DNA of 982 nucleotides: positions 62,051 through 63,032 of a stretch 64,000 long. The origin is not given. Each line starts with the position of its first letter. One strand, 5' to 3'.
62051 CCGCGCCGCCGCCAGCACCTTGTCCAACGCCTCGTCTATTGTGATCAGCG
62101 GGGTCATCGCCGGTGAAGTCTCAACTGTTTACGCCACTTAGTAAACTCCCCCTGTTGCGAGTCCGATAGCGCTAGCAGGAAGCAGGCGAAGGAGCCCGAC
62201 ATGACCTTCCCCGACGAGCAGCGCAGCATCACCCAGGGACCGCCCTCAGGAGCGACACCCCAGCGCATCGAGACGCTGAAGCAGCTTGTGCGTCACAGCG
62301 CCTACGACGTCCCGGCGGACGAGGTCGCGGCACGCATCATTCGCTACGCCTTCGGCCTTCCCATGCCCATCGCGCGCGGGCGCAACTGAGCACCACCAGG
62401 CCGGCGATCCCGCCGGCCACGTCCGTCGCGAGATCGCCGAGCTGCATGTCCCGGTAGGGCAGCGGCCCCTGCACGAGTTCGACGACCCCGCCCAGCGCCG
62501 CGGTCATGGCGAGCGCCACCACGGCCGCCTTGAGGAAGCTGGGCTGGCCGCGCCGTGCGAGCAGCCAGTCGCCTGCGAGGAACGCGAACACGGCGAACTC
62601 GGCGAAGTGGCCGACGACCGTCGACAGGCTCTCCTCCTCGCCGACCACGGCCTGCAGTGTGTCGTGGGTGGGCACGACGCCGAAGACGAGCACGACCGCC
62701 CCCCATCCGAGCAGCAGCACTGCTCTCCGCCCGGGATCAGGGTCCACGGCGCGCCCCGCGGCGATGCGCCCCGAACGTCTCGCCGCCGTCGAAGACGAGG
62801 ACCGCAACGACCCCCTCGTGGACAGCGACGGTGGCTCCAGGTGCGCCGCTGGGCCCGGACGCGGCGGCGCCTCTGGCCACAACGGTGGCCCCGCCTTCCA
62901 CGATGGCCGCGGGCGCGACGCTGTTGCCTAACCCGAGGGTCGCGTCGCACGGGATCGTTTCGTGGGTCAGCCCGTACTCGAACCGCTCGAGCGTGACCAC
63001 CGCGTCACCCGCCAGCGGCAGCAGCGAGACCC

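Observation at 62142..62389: Sigma-28-type promoter driving a FlgM-like small gene next to moeA and thiamine genes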

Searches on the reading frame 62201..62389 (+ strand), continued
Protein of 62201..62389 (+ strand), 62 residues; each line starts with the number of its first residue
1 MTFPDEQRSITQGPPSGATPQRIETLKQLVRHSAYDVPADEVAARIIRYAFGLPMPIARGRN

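Call 48: find_homologous_proteins(query=A3, max_evalue=10)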
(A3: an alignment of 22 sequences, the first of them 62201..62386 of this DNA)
Query A3 (22 sequences) (62 aa, profile of the alignment): 457 proteins with E <= 10 among 8000 candidates; the best 120 are listed.
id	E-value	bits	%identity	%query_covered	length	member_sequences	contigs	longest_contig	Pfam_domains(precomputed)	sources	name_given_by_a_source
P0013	7.4e-24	101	42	85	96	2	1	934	-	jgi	jgi:hypothetical protein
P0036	1.3e-23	101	42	84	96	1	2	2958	-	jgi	jgi:hypothetical protein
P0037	6.7e-23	98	42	84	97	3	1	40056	-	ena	-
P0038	1.1e-22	98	40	89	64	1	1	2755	-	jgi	jgi:hypothetical protein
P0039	1.6e-22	97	45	82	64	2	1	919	-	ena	-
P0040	2.4e-22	96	45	68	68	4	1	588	-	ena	-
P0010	2.7e-22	96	51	66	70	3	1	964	-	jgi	jgi:hypothetical protein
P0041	2.9e-22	96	42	85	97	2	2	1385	-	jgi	jgi:hypothetical protein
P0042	3.4e-22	96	44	84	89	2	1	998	-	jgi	jgi:hypothetical protein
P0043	3.5e-22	96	44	84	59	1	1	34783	-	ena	-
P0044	3.6e-22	96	42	84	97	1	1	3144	-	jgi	jgi:hypothetical protein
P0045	4.1e-22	96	40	84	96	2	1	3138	-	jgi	-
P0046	4.1e-22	96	40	89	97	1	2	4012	-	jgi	jgi:anti-sigma28 factor (negative regulator of flagellin synthesis)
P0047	4.3e-22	96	42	85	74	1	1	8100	-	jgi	jgi:hypothetical protein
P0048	4.3e-22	96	50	55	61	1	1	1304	-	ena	-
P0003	5.4e-22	95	81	100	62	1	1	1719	-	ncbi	-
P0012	3.0e-21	93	45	76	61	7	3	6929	-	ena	-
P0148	6.7e-21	92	45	76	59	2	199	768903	-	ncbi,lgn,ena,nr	ncbi:MAG TPA: hypothetical protein PLJ89_02740 [Thermoleophilia bacterium]|nr:hypothetical protein [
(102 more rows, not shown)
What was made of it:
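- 62201..62389 (+): 62-aa FlgM-like protein: a disordered N-terminus followed by two helices. The family has at least 457 members (call 48).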

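Call 52: search_protein_families(library=pfam, proteins=[P0012, P0148, P0009, P0006], max_evalue=1)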
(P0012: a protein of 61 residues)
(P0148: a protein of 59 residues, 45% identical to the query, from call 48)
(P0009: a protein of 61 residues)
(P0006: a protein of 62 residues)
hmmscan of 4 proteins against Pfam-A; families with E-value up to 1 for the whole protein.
P0012 (61 aa): 3 families
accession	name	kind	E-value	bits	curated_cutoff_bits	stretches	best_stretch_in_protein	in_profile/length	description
PF04316.19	FlgM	-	0.00026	21.6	25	1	17-46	25-54/55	Anti-sigma-28 factor, FlgM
PF22270.1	MlrA_helical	-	0.16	12.4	27.7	1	18-47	13-42/75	Transcriptional regulator MlrA, helical domain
PF12046.13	CCB1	-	0.21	11.4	25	1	2-46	24-68/168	Cofactor assembly of complex C subunit B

P0148 (59 aa): 1 family
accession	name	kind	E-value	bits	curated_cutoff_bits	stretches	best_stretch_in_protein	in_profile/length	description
PF04316.19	FlgM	-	0.0027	18.3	25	1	10-46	19-54/55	Anti-sigma-28 factor, FlgM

P0009 (61 aa): 1 family
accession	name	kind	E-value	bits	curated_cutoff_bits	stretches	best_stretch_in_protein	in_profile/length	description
PF04316.19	FlgM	-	0.034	14.8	25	1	18-47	25-54/55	Anti-sigma-28 factor, FlgM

P0006 (62 aa): 2 families
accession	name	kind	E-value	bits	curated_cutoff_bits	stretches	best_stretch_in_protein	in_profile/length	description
PF04316.19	FlgM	-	0.0032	18.1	25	1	15-47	23-54/55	Anti-sigma-28 factor, FlgM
PF06259.18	Abhydrolase_8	-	0.14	12.2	20.5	1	2-52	73-119/178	Alpha/beta hydrolase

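Call 56: predict_structure(alignment_id=A4)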
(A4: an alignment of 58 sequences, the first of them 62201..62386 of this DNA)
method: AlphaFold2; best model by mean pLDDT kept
length: 62 residues; sequences in the alignment: 58
mean_pLDDT: 67.2   pTM: 0.32
mean pLDDT of the five models: 67.2, 66.1, 65.1, 64.8, 63.8
residues with pLDDT >= 90: 0; 70-90: 31; 50-70: 19; < 50: 12
segments of 3 or more residues with pLDDT < 50: 1-9
pLDDT, mean of each block of 10 residues (from residue 1): 45 61 79 71 81 70 44
secondary structure, 60 per line:
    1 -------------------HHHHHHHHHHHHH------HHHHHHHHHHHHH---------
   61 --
elements in order: H20-32 H39-51
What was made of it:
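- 62258..62353 (+): Region encoding the two predicted helices (aa 20-32 and 39-51), which is the part aligned to the C-terminal sigma-28-binding half of FlgM. AlphaFold2 model, pLDDT 70-80 in the helices (call 56).
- On FlgM (PF04316, anti-sigma-28 factor): 62 aa. AlphaFold2 predicts helices at 20-32 and 39-51, with residues 1-19 and 52-62 unstructured (call 56).
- AlphaFold2 predicts a disordered N-terminus plus two helices (call 56).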

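Call 59: fold_search(model_id=the predicted structure, library=pdb)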
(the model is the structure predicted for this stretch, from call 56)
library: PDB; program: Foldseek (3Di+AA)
matches with E <= 10: 1; with E <= 0.001: 0
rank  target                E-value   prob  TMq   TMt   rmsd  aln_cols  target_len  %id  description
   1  9kbt                  7.4e+00  0.04  0.23  0.08   8.6        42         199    7  Crystal structure of PHAB8, a peptidoglycan hydrolase with relatively weak thermal stability and broad-spectrum. (released 2024-11-27)

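Call 68: find_encoding_contigs(protein=P0016, flank=10000, max_places=2)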
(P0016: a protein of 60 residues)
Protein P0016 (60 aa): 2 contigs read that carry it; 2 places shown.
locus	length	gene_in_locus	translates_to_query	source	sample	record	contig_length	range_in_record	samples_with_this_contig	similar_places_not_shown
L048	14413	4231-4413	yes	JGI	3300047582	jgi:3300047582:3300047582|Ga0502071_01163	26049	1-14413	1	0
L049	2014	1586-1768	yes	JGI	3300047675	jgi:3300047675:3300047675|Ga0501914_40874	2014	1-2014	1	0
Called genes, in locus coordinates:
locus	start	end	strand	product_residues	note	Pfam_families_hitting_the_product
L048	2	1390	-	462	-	PF06253:MTTB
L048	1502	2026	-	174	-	PF04073:tRNA_edit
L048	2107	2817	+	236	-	PF04203:Sortase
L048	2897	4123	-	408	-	PF03453:MoeA_N, PF00994:MoCF_biosynth, PF03454:MoeA_C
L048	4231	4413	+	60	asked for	PF04316:FlgM (faint)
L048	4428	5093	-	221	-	PF04263:TPK_catalytic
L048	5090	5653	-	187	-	PF09515:Thia_YuaJ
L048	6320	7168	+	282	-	PF02518:HATPase_c, PF01047:MarR (weak)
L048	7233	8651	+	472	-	PF11638:DnaA_N, PF00308:Bac_DnaA, PF01695:IstB_IS21, PF13401:AAA_22 (faint), PF00004:AAA (weak), PF08299:Bac_DnaA_C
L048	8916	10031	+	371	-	PF00712:DNA_pol3_beta, PF02767:DNA_pol3_beta_2, PF02768:DNA_pol3_beta_3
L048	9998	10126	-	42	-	-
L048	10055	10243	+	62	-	PF01479:S4, PF13275:S4_2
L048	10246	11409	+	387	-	PF02463:SMC_N, PF13175:AAA_15 (weak), PF13476:AAA_23, PF13304:AAA_21 (faint)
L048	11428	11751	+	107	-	PF05258:DciA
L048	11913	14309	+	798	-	PF02518:HATPase_c, PF00204:DNA_gyraseB, PF01751:Toprim, PF00986:DNA_gyraseB_C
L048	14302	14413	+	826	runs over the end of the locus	PF00521:DNA_topoisoIV, PF03989:DNA_gyraseA_C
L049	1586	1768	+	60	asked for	PF04316:FlgM (faint)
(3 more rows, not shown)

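Call 69: find_encoding_contigs(protein=P0020, flank=10000, max_places=2)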
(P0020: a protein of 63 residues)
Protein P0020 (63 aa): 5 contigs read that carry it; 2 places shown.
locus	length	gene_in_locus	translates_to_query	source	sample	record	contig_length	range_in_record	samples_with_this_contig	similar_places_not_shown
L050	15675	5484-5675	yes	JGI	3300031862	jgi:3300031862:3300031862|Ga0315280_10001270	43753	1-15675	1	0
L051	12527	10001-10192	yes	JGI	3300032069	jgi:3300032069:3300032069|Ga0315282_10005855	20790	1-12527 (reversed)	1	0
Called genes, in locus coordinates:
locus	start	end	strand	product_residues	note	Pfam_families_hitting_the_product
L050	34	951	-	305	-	PF00497:SBP_bac_3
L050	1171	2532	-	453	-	PF06253:MTTB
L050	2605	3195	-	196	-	PF04073:tRNA_edit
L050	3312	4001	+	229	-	PF04203:Sortase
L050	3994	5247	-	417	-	PF03453:MoeA_N, PF00994:MoCF_biosynth, PF03454:MoeA_C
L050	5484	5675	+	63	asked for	-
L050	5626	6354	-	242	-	PF04892:VanZ-LLP1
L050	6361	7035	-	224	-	PF04263:TPK_catalytic, PF04265:TPK_B1_binding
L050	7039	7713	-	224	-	PF09515:Thia_YuaJ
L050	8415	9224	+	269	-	PF02518:HATPase_c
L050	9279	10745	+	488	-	PF11638:DnaA_N, PF00308:Bac_DnaA, PF01695:IstB_IS21, PF08299:Bac_DnaA_C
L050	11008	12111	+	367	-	PF00712:DNA_pol3_beta, PF02767:DNA_pol3_beta_2, PF02768:DNA_pol3_beta_3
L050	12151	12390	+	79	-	PF13275:S4_2, PF01479:S4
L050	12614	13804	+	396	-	PF02463:SMC_N, PF13175:AAA_15, PF13476:AAA_23, PF13304:AAA_21 (weak)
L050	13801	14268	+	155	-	PF05258:DciA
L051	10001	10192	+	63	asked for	-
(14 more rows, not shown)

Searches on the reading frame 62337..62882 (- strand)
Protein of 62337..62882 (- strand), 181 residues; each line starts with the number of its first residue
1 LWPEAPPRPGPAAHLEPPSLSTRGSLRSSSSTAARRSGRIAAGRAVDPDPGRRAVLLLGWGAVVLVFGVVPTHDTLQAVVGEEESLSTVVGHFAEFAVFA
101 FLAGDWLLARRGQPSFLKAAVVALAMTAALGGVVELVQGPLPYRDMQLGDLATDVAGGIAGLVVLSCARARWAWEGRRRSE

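Call 3: search_protein_families(library=pfam, proteins=[window:62337-62882:-], max_evalue=1)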
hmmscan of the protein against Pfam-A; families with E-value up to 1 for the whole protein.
window:62337-62882:- (181 aa): 3 families
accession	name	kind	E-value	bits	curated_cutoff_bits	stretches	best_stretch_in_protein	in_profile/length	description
PF04892.17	VanZ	-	4e-06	27.9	30.1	1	90-167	59-124/126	VanZ like family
PF09997.14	DUF2238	-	0.017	15.4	26.4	1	65-137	37-107/140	Predicted membrane protein (DUF2238)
PF11177.13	DUF2964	-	0.056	14.1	24.2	1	121-165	10-54/62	Protein of unknown function (DUF2964)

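Call 4: search_protein_families(library=ncbifam, proteins=[window:62337-62882:-], max_evalue=1)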
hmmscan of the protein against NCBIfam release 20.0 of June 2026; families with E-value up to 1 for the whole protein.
window:62337-62882:- (181 aa): 1 family
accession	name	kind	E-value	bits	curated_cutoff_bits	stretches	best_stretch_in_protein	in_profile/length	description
NF037970.1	vanZ_1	subfamily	1.9e-05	25.3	20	1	89-158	43-109/109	VanZ family protein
